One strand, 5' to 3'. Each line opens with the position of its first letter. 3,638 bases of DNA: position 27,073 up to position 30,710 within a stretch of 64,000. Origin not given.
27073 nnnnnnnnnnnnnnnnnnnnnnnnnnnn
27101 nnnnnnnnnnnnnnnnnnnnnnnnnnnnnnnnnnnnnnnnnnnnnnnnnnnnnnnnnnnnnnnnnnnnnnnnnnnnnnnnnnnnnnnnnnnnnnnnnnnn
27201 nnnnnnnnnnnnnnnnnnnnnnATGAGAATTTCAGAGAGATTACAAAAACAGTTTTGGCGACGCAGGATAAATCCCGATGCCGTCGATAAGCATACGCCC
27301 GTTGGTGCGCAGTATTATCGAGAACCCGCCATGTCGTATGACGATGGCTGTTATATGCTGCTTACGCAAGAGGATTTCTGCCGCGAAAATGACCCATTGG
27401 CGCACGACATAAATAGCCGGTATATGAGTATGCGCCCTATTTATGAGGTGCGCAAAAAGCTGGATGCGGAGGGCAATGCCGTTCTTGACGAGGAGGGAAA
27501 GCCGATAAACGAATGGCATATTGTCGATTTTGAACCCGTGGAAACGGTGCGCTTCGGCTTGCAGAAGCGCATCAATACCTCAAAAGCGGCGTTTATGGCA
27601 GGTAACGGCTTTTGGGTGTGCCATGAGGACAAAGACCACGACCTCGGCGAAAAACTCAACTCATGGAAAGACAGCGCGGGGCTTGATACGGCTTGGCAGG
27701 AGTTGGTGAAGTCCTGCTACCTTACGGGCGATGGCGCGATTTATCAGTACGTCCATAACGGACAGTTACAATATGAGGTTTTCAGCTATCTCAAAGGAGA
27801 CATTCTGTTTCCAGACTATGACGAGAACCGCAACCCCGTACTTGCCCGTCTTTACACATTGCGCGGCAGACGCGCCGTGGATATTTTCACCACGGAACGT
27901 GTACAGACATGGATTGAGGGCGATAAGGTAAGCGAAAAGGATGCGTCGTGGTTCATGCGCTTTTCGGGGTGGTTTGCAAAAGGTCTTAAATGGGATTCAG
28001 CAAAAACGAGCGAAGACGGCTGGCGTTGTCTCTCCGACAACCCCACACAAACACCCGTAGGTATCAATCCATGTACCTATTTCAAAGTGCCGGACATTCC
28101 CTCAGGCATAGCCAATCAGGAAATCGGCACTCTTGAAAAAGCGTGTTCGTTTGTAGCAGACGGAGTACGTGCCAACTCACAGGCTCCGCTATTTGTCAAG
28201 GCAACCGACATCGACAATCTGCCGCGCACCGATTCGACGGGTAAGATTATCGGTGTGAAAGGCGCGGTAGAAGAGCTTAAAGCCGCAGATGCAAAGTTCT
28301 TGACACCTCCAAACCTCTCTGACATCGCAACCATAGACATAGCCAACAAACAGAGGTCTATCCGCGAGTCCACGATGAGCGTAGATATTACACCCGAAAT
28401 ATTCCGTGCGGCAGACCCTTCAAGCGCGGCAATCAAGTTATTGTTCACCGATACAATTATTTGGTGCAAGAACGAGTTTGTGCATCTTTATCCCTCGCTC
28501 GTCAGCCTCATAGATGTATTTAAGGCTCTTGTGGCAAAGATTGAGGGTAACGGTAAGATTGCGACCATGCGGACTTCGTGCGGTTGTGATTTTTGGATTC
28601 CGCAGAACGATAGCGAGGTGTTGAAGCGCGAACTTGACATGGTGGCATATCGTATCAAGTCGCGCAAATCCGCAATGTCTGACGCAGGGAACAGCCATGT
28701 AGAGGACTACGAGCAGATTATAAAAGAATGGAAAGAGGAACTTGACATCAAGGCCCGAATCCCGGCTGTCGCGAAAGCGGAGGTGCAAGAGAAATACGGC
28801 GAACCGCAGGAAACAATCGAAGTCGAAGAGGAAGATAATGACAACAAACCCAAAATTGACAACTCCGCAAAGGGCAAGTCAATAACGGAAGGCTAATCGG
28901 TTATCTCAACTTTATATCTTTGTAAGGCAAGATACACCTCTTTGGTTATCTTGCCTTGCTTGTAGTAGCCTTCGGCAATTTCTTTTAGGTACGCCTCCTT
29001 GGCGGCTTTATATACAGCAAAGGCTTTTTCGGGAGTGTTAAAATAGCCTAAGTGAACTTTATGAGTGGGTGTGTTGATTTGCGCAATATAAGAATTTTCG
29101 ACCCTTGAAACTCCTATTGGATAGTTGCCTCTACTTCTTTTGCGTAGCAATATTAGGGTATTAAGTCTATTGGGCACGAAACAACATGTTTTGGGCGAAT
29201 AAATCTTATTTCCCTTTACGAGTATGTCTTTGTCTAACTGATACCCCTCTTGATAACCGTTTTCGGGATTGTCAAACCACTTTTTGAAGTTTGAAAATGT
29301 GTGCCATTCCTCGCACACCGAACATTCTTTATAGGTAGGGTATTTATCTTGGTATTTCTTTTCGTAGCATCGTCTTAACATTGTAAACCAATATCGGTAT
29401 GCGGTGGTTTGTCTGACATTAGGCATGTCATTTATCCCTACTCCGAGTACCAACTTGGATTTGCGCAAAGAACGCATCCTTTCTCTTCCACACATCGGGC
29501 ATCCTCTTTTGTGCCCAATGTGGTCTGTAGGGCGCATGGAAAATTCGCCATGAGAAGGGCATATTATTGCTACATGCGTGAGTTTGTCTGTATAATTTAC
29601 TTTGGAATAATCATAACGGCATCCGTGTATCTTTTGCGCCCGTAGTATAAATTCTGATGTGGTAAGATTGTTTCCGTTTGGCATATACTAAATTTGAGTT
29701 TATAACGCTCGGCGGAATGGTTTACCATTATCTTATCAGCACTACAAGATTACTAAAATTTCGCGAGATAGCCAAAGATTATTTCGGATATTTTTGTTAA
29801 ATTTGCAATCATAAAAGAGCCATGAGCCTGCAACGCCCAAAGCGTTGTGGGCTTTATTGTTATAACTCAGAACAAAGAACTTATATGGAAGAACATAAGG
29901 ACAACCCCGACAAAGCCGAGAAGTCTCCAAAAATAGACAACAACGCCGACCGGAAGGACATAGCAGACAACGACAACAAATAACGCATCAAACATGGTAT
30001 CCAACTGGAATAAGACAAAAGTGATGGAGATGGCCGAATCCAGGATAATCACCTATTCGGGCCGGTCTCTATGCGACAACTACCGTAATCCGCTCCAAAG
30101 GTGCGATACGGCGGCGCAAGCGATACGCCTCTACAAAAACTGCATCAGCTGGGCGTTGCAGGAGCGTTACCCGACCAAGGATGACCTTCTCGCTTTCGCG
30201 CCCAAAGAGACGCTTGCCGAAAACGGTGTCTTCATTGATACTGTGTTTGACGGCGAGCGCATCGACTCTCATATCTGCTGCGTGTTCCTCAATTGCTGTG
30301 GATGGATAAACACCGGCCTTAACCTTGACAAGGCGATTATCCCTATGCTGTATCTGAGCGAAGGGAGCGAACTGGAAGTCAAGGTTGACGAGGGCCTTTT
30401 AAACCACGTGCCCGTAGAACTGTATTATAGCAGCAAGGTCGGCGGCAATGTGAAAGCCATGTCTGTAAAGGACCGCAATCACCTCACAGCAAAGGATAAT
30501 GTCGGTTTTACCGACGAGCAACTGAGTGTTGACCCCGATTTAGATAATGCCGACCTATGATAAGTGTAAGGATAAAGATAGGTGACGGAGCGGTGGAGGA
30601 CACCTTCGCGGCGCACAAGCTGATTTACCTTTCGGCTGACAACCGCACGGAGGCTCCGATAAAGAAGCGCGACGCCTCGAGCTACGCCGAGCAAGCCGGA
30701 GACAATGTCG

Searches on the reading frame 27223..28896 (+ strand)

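Call 14: search_protein_families(library=phrogs, proteins=[window:27223-28896:+], max_evalue=0.01)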
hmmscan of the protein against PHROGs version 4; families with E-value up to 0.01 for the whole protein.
window:27223-28896:+ (557 aa): 1 family
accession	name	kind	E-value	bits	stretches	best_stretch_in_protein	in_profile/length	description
phrog_64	-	head and packaging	3e-20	73.2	1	105-543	120-537/547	portal protein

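Call 15: search_protein_families(library=pfam, proteins=[window:27223-28896:+], max_evalue=0.01)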
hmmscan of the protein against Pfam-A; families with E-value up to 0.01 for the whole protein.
window:27223-28896:+ (557 aa): 0 families

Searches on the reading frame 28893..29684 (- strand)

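Call 14: search_protein_families(library=phrogs, proteins=[window:28893-29684:-], max_evalue=0.01)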
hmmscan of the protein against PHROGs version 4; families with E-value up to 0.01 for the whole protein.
window:28893-29684:- (263 aa): 13 families
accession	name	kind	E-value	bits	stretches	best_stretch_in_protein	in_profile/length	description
phrog_953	-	DNA, RNA and nucleotide metabolism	2.4e-79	268.6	1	67-261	187-388/420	HNH endonuclease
phrog_374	-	DNA, RNA and nucleotide metabolism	1.1e-49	170.7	1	62-262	246-436/617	HNH endonuclease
phrog_2081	-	DNA, RNA and nucleotide metabolism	2.7e-28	100.3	1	86-180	96-196/433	HNH endonuclease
phrog_30929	-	unknown function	1.8e-24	87.5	1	96-252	39-199/413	-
phrog_3377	-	DNA, RNA and nucleotide metabolism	9.7e-13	49.4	1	91-173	10-88/196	HNH endonuclease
phrog_681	-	DNA, RNA and nucleotide metabolism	1.5e-11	44.6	1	5-68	364-431/576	endonuclease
phrog_559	-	DNA, RNA and nucleotide metabolism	3.2e-09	37.1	1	4-122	120-186/607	HNH endonuclease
phrog_8790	-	DNA, RNA and nucleotide metabolism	5e-09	37.5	1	85-168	15-92/241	restriction endonuclease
phrog_4605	-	unknown function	1.6e-08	35.5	1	12-69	52-109/151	-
phrog_99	-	DNA, RNA and nucleotide metabolism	1.5e-07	32.5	1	181-249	208-277/383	HNH endonuclease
phrog_899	-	unknown function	9.2e-07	30.1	1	135-250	49-129/221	-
phrog_13470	-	DNA, RNA and nucleotide metabolism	1.6e-05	26.1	1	188-240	96-150/152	HNH endonuclease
phrog_24751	-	DNA, RNA and nucleotide metabolism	0.00027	22.1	1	199-234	23-58/65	HNH endonuclease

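Call 15: search_protein_families(library=pfam, proteins=[window:28893-29684:-], max_evalue=0.01)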
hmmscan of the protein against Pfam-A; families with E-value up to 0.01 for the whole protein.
window:28893-29684:- (263 aa): 1 family
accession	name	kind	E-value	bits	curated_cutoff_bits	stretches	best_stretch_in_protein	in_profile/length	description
PF05265.19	DUF723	-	0.004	17.5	20.9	1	30-66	23-60/60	Protein of unknown function (DUF723)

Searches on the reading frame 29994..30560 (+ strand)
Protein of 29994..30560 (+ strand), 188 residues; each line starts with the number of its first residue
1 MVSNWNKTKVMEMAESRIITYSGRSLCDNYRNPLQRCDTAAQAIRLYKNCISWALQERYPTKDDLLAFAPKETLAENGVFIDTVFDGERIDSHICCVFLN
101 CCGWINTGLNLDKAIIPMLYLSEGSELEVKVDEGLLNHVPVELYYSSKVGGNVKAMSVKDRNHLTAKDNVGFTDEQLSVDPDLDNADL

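Call 52: search_protein_families(library=phrogs, proteins=[window:29994-30560:+], max_evalue=0.001)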
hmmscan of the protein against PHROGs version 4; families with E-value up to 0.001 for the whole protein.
window:29994-30560:+ (188 aa): 1 family
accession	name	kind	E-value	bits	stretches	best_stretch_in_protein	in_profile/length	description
phrog_10156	-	unknown function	3.9e-08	34.2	1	24-133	17-119/167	-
